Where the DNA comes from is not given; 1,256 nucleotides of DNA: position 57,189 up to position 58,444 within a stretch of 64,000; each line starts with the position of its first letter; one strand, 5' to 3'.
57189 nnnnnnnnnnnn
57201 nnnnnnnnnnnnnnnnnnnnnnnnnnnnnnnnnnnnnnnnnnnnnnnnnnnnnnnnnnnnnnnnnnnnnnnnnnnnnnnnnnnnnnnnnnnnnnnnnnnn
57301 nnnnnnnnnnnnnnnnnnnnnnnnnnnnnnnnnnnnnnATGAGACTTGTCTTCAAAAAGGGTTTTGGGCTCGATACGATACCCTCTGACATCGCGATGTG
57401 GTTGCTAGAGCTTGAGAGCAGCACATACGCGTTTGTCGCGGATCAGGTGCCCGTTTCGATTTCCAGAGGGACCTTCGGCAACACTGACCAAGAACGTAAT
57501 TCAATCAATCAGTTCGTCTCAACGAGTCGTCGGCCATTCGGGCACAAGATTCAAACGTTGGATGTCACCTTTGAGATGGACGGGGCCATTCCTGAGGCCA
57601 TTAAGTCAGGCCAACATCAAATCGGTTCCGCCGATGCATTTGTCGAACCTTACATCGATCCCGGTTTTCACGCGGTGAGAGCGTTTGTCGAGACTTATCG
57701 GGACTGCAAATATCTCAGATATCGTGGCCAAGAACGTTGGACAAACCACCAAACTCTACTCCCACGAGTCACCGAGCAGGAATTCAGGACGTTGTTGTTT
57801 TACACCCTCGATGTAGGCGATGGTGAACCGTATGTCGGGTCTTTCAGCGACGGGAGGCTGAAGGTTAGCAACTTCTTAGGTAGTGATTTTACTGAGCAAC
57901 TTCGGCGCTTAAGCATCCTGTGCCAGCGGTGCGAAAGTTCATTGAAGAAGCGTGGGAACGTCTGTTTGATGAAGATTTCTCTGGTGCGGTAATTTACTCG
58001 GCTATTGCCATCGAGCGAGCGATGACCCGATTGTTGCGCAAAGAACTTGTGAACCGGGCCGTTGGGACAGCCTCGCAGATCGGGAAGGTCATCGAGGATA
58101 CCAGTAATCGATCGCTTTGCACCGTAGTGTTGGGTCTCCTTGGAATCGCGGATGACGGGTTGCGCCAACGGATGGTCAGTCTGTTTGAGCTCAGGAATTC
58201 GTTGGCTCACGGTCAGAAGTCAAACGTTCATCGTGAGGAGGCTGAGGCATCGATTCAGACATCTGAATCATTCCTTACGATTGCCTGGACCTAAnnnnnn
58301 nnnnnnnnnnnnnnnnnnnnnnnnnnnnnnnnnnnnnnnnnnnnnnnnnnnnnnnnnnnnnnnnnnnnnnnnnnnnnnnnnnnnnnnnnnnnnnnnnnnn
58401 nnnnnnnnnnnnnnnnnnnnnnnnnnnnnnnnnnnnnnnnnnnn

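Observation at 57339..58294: Unknown 190-aa domain followed by a HEPN Rx4H domain in overlapping frames: two-gene module or frameshifted Abi-like protein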

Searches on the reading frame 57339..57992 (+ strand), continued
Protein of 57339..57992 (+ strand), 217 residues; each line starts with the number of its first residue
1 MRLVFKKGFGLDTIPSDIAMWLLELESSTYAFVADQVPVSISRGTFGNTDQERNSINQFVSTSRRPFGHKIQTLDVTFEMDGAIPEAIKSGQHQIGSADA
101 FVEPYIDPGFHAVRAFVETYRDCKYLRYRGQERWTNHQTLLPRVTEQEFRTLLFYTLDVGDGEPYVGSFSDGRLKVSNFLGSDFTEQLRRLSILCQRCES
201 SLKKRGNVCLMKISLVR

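Call 45: predict_structure(alignment_id=A5)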
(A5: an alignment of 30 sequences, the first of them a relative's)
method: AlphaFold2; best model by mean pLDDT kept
length: 326 residues; sequences in the alignment: 30
mean_pLDDT: 90.7   pTM: 0.76
mean pLDDT of the five models: 90.7, 89.9, 89.9, 89.8, 85.8
residues with pLDDT >= 90: 234; 70-90: 77; 50-70: 12; < 50: 3
segments of 3 or more residues with pLDDT < 50: 324-326
pLDDT, mean of each block of 10 residues (from residue 1): 96 90 92 96 95 91 82 97 88 88 95 95 94 91 90 95 92 62 80 87 95 94 97 94 92 93 93 96 96 90 98 93 53
secondary structure, 60 per line:
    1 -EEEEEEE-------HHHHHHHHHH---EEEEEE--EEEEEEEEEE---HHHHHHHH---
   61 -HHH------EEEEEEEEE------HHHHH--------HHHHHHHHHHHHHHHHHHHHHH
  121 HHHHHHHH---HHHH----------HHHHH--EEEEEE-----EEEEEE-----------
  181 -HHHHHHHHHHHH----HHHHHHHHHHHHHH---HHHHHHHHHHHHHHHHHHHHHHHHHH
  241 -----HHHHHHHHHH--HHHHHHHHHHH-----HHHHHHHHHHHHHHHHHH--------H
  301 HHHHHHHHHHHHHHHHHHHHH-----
elements in order: E2-8 H16-25 E29-34 E37-46 H50-57 E71-79 H86-90 H99-128 H132-135 H146-150 E153-158 E164-169 H182-193 H198-211 H215-240 H246-255 H258-268 H274-291 H300-321

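Call 47: fold_search(model_id=the predicted structure, library=pdb)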
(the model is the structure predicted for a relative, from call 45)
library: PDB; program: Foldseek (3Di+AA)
matches with E <= 10: 312; with E <= 0.001: 0
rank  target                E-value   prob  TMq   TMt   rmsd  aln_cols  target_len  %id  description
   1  5yep_C                7.4e-02  0.99  0.26  0.53   4.4       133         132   18  Crystal structure of SO_3166-SO_3165 from Shewanella oneidensis (released 2018-03-28)
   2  2q00_A                7.8e-02  1.00  0.30  0.72   3.4       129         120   16  Crystal structure of the P95883_SULSO protein from Sulfolobus solfataricus. NESG target SsR10. (released 2007-05-29)
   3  2q00_B                7.8e-02  1.00  0.32  0.75   3.3       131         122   14  Crystal structure of the P95883_SULSO protein from Sulfolobus solfataricus. NESG target SsR10. (released 2007-05-29)
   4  1ufb_A                8.3e-02  1.00  0.25  0.57   6.3       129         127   19  Crystal structure of TT1696 from Thermus thermophilus HB8 (released 2003-11-28)
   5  6m6u_H                9.2e-02  0.99  0.28  0.60   4.0       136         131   15  Crystal structure the toxin-antitoxin MntA-HpeT mutant-D39ED41E (released 2020-09-30)
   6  7ae6_B                1.3e-01  0.77  0.22  0.38   7.0       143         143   12  Crystal structure of di-AMPylated HEPN(R102A) toxin (released 2020-12-30)
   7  2hsb                  1.3e-01  1.00  0.29  0.70   2.9       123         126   15  Crystal structure of a hepn domain containing protein (af_0298) from archaeoglobus fulgidus at 1.95 A resolution (released 2006-08-15)
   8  7ae9_D                1.4e-01  0.82  0.22  0.40   6.5       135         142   16  Crystal structure of mono-AMPylated HEPN(R46E) toxin in complex with MNT antitoxin (released 2020-12-30)
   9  6m6w_B                1.7e-01  0.99  0.28  0.60   3.8       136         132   14  Crystal structure the toxin-antitoxin MntA-HpeT mutant-Y104A (released 2020-09-30)
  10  4nqf_A                1.8e-01  0.97  0.24  0.48   6.5       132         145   14  Crystal structure of HEPN domain protein (released 2014-03-26)
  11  7bxo_F                1.8e-01  0.98  0.27  0.59   3.9       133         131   16  Crystal structure of the toxin-antitoxin with AMP-PNP (released 2020-09-30)
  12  6m6w_G                1.8e-01  0.96  0.27  0.57   4.1       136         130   18  Crystal structure the toxin-antitoxin MntA-HpeT mutant-Y104A (released 2020-09-30)
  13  4nqf_B                2.2e-01  0.98  0.28  0.54   4.5       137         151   12  Crystal structure of HEPN domain protein (released 2014-03-26)
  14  7bxo_H                2.4e-01  0.97  0.28  0.61   4.0       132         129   17  Crystal structure of the toxin-antitoxin with AMP-PNP (released 2020-09-30)
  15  1wwp_A                2.6e-01  0.92  0.24  0.54   4.6       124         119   13  Crystal structure of ttk003001694 from Thermus Thermophilus HB8 (released 2005-07-12)
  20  6m6u_G                3.3e-01  0.91  0.27  0.56   4.2       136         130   18  Crystal structure the toxin-antitoxin MntA-HpeT mutant-D39ED41E (released 2020-09-30)
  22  5yep_B                3.7e-01  0.92  0.27  0.57   4.2       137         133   17  Crystal structure of SO_3166-SO_3165 from Shewanella oneidensis (released 2018-03-28)
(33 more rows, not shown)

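Call 51: search_protein_families(library=pfam, proteins=[P0042, P0044, P0055, P0056, P0057, P0059, P0064, P0069, P0110, P0113], max_evalue=0.01)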
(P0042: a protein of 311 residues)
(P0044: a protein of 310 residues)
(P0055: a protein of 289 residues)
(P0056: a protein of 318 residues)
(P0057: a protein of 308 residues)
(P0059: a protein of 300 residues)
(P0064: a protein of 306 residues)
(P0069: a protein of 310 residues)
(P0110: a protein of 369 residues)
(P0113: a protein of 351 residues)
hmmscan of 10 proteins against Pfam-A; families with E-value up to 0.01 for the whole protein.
P0042 (311 aa): 0 families

P0044 (310 aa): 0 families

P0055 (289 aa): 0 families

P0056 (318 aa): 0 families

P0057 (308 aa): 0 families

P0059 (300 aa): 0 families

P0064 (306 aa): 0 families

P0069 (310 aa): 1 family
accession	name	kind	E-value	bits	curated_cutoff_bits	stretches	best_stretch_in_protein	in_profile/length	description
PF18735.6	HEPN_RiboL-PSP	-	1.3e-05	25.6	28.4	1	244-301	126-183/191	RiboL-PSP-HEPN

P0110 (369 aa): 1 family
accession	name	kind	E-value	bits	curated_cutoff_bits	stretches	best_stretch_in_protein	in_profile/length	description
PF09509.15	Hypoth_Ymh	-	0.0066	16.8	25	0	229-348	6-116/119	Protein of unknown function (Hypoth_ymh)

P0113 (351 aa): 1 family
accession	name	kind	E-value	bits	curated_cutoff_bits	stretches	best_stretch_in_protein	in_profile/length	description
PF18731.6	HEPN_Swt1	-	0.0065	17.2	27.5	0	247-327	33-111/115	Swt1-like HEPN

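Call 52: fold_search(model_id=the predicted structure, library=viral)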
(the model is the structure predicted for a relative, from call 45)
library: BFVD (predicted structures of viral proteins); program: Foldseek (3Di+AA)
matches with E <= 10: 368; with E <= 0.001: 0
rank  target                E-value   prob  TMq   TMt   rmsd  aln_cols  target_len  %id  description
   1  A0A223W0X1            1.7e-01  0.82  0.22  0.42  11.0       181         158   17  Uncharacterized protein [Agrobacterium phage Atu_ph08]
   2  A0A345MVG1            2.0e-01  0.30  0.17  0.15  11.1       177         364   10  (no name in the UniProt tables at hand)
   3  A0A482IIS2            2.2e-01  0.90  0.29  0.30  12.8       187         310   14  (no name in the UniProt tables at hand)
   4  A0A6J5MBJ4            2.6e-01  0.12  0.15  0.11  22.3       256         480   15  Uncharacterized protein [uncultured Caudovirales phage]
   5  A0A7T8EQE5            2.6e-01  0.10  0.11  0.19  17.0       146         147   14  Uncharacterized protein [Erwinia phage pEa_SNUABM_5]
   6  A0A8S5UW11            2.8e-01  0.12  0.12  0.05  19.1       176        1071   14  Uncharacterized protein [Siphoviridae sp. ctgaU3]
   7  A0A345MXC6            3.1e-01  0.21  0.16  0.14  21.3       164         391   17  (no name in the UniProt tables at hand)
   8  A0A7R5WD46            3.1e-01  0.08  0.16  0.07  23.4       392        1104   11  Uncharacterized protein [Diachasmimorpha longicaudata entomopoxvirus]
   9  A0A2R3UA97            4.0e-01  0.06  0.12  0.13  23.3       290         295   12  DNA pilot protein VP2 [Gokushovirinae environmental samples]
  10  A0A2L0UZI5            5.6e-01  0.15  0.10  0.29  11.8        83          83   16  Uncharacterized protein [Agrobacterium phage Atu_ph07]
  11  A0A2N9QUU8            5.6e-01  0.13  0.14  0.05   8.9       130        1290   13  (no name in the UniProt tables at hand)
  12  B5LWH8                6.2e-01  0.11  0.11  0.16  16.1       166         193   12  Uncharacterized protein [Feldmannia species virus]
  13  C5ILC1                6.5e-01  0.02  0.10  0.08  27.9       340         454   10  Glycoprotein [Mammarenavirus lujoense]
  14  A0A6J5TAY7            6.9e-01  0.11  0.14  0.11  21.8       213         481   11  Uncharacterized protein [uncultured Caudovirales phage]
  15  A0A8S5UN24            7.3e-01  0.04  0.13  0.13  24.1       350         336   10  NTP-PPase-like protein [Siphoviridae sp. ctzr51]
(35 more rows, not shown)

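Call 63: find_related_loci(query=A7, collection=genome_contigs, flank=6000)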
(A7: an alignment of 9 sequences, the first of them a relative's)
Query A7 (326 aa) in genome_contigs; peptide patterns used: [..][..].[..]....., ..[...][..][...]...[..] (x = any residue, [..] = any of these).
105 stretches matched a pattern; 1 encode a relative of the query (tblastn E <= 1e-3); 1 distinct loci.
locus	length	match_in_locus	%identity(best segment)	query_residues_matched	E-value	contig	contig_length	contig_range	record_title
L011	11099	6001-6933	41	1-313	4e-27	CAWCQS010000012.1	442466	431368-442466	MAG: uncultured Acidobacteriota bacterium isolate MFD05176.bin.1.177 genome assembly, contig: contig_42407, whole genome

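Call 64: predict_structure(alignment_id=A6)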
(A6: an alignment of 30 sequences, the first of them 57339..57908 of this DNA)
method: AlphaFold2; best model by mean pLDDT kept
length: 190 residues; sequences in the alignment: 30
mean_pLDDT: 88.9   pTM: 0.84
mean pLDDT of the five models: 88.9, 86.4, 85.9, 84.8, 84.6
residues with pLDDT >= 90: 118; 70-90: 61; 50-70: 11; < 50: 0
segments of 3 or more residues with pLDDT < 50: none
pLDDT, mean of each block of 10 residues (from residue 1): 96 90 93 94 96 91 83 97 87 91 95 96 90 82 90 95 90 59 74
secondary structure, 60 per line:
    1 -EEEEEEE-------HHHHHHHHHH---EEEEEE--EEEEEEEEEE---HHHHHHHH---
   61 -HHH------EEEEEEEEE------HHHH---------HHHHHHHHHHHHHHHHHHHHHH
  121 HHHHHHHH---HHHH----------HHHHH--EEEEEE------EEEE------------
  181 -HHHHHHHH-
elements in order: E2-8 H16-25 E29-34 E37-46 H50-57 E71-79 H86-89 H99-128 H132-135 H146-150 E153-158 E165-168 H182-189

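Call 67: fold_search(model_id=the predicted structure, library=pdb)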
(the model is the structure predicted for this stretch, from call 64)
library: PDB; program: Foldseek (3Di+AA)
matches with E <= 10: 583; with E <= 0.001: 0
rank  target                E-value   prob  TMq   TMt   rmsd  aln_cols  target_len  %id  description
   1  7unr_j                1.4e-01  0.08  0.13  0.21  17.5        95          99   12  Pseudomonas aeruginosa 70S ribosome initiation complex bound to compact IF2-GDP (composite structure I-A) (released 2022-06-22)
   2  1si9_A                2.3e-01  0.07  0.14  0.21  12.3       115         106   13  Boiling stable protein isolated from Populus tremula (released 2004-09-21)
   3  9v0j_A                2.5e-01  0.08  0.18  0.11  17.4       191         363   10  Cryo-EM structure of GATOR1-KICSTOR complex (released 2025-11-12)
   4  8syl_j                2.5e-01  0.08  0.13  0.23  16.2       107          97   13  Cryo-EM structure of the Escherichia coli 70S ribosome in complex with amikacin, mRNA, and A-, P-, and E-site tRNAs (released 2023-08-09)
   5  4co5                  2.6e-01  0.04  0.13  0.15  13.3       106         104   17  Structure of PII signaling protein GlnZ from Azospirillum brasilense in complex with tartrate (released 2014-05-28)
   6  4erd_A                3.0e-01  0.06  0.13  0.19  13.7       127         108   16  Crystal structure of the C-terminal domain of Tetrahymena telomerase protein p65 in complex with stem IV of telomerase (released 2012-06-20)
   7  7nhk_k                4.3e-01  0.06  0.13  0.23  15.9       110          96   12  LsaA, an antibiotic resistance ABCF, in complex with 70S ribosome from Enterococcus faecalis (released 2021-05-05)
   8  3b42_B                4.6e-01  0.14  0.20  0.25   7.6        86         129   12  Periplasmic sensor domain of chemotaxis protein GSU0935 (released 2008-04-08)
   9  9o5a_H                4.6e-01  0.08  0.19  0.11  18.4       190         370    9  The KICSTOR-GATOR1 complex (released 2026-02-18)
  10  8oe2_D                5.5e-01  0.06  0.14  0.10   9.3        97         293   14  Structure of hyperstable haloalkane dehalogenase variant DhaA223 (released 2024-01-17)
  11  4v6f_BM               5.5e-01  0.04  0.11  0.18  16.6        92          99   14  Elongation complex of the 70S ribosome with three tRNAs and mRNA. (released 2014-07-09)
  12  6zsb_AH               5.5e-01  0.03  0.11  0.15  16.8       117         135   14  Human mitochondrial ribosome in complex with mRNA and P-site tRNA (released 2020-09-16)
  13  6yef_j                5.8e-01  0.03  0.11  0.19  14.3        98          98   10  70S initiation complex with assigned rRNA modifications from Staphylococcus aureus (released 2021-01-27)
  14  4feu_F                5.8e-01  0.02  0.13  0.11  17.6       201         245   11  Crystal structure of the aminoglycoside phosphotransferase APH(3')-Ia, with substrate kanamycin and small molecule inh (released 2012-06-20)
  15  3b42_A                6.2e-01  0.12  0.20  0.26   7.4        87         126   11  Periplasmic sensor domain of chemotaxis protein GSU0935 (released 2008-04-08)
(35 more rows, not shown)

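Call 70: search_protein_families(library=phrogs, alignment_id=A5, max_evalue=0.01)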
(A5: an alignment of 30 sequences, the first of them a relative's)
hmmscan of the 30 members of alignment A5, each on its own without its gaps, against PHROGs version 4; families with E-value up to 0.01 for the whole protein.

A. member 1, P0004 (326 aa): 0 families

B. families by the number of members that match (of 30 scanned): 1 family
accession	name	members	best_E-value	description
phrog_15053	-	1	0.004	-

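Call 71: search_protein_families(library=ncbifam, alignment_id=A5, max_evalue=0.01)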
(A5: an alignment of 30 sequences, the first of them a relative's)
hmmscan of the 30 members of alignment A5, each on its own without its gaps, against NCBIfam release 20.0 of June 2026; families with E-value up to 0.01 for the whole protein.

A. member 1, P0004 (326 aa): 0 families

B. families by the number of members that match (of 30 scanned): 0 families

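Call 72: find_encoding_contigs(protein=P0023, flank=3000, max_places=2)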
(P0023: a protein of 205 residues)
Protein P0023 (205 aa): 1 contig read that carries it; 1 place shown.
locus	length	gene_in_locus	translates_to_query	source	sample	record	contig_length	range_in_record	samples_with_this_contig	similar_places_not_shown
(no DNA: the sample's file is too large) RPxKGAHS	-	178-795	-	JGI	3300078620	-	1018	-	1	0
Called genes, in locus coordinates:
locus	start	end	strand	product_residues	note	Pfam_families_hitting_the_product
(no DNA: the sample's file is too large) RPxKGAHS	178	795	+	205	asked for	-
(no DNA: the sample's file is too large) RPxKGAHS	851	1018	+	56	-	?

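Call 78: list_cluster_members(proteins=[P0122, P0015, P0121, P0014, P0011, P0120])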
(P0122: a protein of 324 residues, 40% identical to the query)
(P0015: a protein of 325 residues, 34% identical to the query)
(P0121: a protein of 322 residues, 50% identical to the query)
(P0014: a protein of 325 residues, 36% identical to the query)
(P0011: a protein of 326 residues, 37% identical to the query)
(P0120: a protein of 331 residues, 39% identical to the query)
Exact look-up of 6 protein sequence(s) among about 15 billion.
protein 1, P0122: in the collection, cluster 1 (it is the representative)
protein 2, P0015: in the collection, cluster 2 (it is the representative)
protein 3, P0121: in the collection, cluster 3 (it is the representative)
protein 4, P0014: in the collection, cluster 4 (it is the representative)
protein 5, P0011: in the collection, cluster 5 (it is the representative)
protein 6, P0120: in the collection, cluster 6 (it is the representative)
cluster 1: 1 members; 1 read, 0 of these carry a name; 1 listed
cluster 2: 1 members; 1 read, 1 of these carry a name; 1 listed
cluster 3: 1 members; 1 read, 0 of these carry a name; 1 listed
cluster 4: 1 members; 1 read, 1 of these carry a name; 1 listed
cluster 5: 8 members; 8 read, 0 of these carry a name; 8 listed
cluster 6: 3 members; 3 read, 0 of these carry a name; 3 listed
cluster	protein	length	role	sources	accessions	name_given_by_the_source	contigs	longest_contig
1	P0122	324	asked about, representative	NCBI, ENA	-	-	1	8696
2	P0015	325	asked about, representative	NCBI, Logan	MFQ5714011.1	MAG: hypothetical protein ACE5GU_08265 [Candidatus Scalinduaceae bacterium]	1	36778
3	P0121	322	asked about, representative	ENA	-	-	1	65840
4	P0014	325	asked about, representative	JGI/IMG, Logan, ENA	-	hypothetical protein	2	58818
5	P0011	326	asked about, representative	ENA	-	-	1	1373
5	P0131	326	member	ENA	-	-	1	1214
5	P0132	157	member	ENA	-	-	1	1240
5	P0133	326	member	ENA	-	-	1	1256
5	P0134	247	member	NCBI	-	-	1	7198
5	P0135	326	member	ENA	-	-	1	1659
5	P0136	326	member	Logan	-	-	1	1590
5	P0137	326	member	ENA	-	-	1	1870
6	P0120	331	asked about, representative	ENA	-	-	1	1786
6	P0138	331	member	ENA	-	-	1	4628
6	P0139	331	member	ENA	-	-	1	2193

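Call 79: find_encoding_contigs(protein=P0121, flank=9000, max_places=1)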
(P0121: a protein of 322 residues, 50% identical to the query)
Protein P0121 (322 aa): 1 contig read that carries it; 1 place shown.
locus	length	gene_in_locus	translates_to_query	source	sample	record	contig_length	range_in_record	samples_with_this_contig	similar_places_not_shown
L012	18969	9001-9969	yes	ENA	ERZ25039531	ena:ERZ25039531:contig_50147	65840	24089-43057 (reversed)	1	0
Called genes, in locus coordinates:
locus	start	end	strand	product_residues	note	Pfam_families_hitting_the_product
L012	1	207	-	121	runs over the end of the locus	PF00072:Response_reg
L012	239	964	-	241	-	-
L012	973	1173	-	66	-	-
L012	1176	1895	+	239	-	PF00561:Abhydrolase_1, PF12697:Abhydrolase_6, PF12146:Hydrolase_4 (faint)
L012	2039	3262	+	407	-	PF12704:MacB_PCD, PF02687:FtsX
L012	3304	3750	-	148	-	PF12161:HsdM_N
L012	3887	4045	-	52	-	-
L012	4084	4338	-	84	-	-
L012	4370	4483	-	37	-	-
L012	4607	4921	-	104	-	-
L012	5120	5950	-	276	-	-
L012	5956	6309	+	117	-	PF13271:DUF4062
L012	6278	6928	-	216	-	-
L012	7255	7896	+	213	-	-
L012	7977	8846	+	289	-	-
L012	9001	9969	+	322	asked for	-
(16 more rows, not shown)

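Call 80: find_encoding_contigs(protein=P0125, flank=9000, max_places=1)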
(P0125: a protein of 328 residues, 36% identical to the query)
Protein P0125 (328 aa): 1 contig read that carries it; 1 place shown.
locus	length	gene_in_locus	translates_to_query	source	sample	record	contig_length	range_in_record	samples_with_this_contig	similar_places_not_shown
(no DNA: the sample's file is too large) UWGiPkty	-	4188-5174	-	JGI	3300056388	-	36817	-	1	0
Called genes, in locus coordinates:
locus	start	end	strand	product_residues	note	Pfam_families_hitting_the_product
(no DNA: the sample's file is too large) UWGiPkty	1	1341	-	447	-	?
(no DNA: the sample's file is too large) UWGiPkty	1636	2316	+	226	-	-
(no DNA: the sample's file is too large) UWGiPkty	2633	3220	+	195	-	PF02586:SRAP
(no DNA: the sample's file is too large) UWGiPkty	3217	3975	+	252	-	-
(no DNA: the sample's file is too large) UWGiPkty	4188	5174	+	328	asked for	-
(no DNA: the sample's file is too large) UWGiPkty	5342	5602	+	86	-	-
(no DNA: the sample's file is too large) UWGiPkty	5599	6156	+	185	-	PF00589:Phage_integrase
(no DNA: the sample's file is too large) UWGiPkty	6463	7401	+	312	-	-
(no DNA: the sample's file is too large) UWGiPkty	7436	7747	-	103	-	-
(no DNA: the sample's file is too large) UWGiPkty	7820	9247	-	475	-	PF06782:UPF0236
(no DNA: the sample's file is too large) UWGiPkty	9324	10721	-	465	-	PF00239:Resolvase, PF07508:Recombinase, PF13408:Zn_ribbon_recom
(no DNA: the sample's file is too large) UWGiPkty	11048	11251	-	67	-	-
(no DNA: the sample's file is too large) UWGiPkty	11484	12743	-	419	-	PF07676:PD40 (faint), PF26549:Tricorn_N (faint)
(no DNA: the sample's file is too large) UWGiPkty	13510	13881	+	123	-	PF12760:Zn_ribbon_IS1595 (weak)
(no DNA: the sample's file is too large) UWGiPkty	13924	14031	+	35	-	-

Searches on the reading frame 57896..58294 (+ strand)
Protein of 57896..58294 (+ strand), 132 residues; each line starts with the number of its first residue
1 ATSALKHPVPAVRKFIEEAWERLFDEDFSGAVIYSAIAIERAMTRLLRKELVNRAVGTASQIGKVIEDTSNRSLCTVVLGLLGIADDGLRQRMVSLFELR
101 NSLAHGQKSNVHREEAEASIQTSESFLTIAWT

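Call 3: search_protein_families(library=pfam, proteins=[window:57896-58294:+], max_evalue=1)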
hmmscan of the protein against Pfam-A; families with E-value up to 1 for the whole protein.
window:57896-58294:+ (132 aa): 5 families
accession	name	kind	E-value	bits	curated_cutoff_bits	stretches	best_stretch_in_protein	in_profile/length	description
PF18735.6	HEPN_RiboL-PSP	-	0.0038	17.6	28.4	1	91-126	144-181/191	RiboL-PSP-HEPN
PF09509.15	Hypoth_Ymh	-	0.018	15.3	25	1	16-122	8-111/119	Protein of unknown function (Hypoth_ymh)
PF21993.1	TetR_C_13_2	-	0.04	14.6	27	1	8-44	1-37/103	Transcriptional regulator LmrA/YxaF-like, C-terminal domain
PF18737.6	HEPN_MAE_28990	-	0.12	13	26.8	1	94-112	161-179/211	MAE_28990/MAE_18760-like HEPN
PF18731.6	HEPN_Swt1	-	0.13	13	27.5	1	90-128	76-112/115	Swt1-like HEPN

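Call 5: search_protein_families(library=padloc, proteins=[window:57896-58294:+], max_evalue=1)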
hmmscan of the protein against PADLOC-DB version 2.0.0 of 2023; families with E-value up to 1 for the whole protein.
window:57896-58294:+ (132 aa): 2 families
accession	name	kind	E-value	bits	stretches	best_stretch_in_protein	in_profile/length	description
PDLC01825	CARF2--CARF_HEPN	-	0.0013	15.8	1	18-113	286-358/382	-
PDLC03820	RTasHEPN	-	0.0029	15.8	1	84-107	68-91/148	DRT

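Call 6: search_protein_families(library=ncbifam, proteins=[window:57896-58294:+], max_evalue=1)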
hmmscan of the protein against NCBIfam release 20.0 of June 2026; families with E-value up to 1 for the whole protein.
window:57896-58294:+ (132 aa): 0 families
